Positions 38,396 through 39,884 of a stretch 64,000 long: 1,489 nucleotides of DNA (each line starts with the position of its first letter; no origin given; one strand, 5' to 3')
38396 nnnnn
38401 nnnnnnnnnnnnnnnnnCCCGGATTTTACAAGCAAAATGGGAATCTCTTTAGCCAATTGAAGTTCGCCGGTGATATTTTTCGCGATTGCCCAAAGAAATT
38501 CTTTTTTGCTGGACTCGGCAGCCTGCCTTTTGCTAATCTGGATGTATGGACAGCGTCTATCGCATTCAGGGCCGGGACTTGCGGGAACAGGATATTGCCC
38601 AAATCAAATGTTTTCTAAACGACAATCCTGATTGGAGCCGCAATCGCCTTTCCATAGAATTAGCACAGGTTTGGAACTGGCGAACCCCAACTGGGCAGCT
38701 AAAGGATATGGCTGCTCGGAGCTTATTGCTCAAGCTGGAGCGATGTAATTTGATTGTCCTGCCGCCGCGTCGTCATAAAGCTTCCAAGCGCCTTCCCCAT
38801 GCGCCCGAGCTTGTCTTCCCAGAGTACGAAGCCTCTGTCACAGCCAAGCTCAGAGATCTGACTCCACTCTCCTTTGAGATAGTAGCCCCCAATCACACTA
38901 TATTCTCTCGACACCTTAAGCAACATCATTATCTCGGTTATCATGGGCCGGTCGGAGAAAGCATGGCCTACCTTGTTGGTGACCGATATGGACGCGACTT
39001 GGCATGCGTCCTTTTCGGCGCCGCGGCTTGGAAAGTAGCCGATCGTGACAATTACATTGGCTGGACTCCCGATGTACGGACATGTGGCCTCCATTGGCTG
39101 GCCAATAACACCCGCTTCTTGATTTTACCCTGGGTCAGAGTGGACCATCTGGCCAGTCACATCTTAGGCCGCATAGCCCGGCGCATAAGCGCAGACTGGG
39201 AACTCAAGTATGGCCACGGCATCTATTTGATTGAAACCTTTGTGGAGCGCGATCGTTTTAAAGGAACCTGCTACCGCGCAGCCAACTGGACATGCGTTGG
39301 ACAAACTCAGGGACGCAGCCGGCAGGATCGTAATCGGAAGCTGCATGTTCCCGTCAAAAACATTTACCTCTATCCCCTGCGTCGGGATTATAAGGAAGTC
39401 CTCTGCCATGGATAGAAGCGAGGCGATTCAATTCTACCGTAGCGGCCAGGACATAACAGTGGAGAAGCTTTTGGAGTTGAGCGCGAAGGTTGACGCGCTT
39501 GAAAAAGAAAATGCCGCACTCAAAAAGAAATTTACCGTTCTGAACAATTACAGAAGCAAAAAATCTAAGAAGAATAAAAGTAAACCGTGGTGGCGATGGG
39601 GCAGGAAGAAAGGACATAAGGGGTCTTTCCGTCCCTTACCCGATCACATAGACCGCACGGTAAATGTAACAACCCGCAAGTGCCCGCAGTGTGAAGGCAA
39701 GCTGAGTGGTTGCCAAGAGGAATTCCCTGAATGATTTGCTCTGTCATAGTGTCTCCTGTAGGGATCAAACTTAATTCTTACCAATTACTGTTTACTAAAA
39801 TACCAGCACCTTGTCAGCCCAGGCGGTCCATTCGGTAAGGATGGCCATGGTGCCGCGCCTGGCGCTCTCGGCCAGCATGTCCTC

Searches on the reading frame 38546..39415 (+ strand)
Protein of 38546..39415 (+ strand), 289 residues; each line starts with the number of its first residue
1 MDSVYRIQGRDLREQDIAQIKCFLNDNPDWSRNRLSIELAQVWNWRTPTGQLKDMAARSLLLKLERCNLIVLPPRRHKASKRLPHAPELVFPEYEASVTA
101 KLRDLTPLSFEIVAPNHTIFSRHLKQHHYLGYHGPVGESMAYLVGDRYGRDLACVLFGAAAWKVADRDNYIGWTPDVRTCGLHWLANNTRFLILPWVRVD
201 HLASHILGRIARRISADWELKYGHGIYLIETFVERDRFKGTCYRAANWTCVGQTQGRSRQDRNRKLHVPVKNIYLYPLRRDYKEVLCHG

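Call 78: search_protein_families(library=pfam, proteins=[window:38546-39415:+], max_evalue=0.01)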
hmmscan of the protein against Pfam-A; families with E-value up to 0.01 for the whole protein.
window:38546-39415:+ (289 aa): 1 family
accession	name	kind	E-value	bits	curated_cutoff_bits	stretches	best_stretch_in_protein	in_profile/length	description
PF14236.12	DruA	-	5.4e-36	124.7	27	1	81-262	21-225/297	Druantia protein DruA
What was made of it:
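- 38546..39734 (+): Decayed IS66-type remnant: a DruA/DUF4338-like gene (38546-39415) followed by a 108-aa ORF (39408-39734) that may be a truncated tnpC. Pfam DruA, 5.4e-36 (call 78).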

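Call 82: search_protein_families(library=ncbifam, proteins=[window:38546-39415:+], max_evalue=0.01)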
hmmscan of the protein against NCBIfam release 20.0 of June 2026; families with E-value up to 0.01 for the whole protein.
window:38546-39415:+ (289 aa): 0 families

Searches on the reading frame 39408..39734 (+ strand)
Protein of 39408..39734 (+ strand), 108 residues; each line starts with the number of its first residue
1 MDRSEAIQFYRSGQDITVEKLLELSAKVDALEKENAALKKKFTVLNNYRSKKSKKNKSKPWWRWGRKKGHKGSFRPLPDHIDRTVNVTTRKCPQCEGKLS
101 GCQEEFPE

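Call 81: search_protein_families(library=pfam, proteins=[window:39408-39734:+], max_evalue=1)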
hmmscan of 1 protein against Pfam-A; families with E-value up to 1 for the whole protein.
window:39408-39734:+ (108 aa): 2 families
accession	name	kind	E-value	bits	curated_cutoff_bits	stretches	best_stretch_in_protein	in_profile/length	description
PF00170.26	bZIP_1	-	0.012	16.1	27.6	1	21-56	28-63/64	bZIP transcription factor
PF23275.1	TPR_23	-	0.13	12.5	27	1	8-87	31-100/234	ESX-1 secretion-associated protein EspA-like, TPR repeats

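Call 82: search_protein_families(library=ncbifam, proteins=[window:39408-39734:+], max_evalue=0.01)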
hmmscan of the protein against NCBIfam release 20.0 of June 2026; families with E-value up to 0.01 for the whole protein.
window:39408-39734:+ (108 aa): 0 families
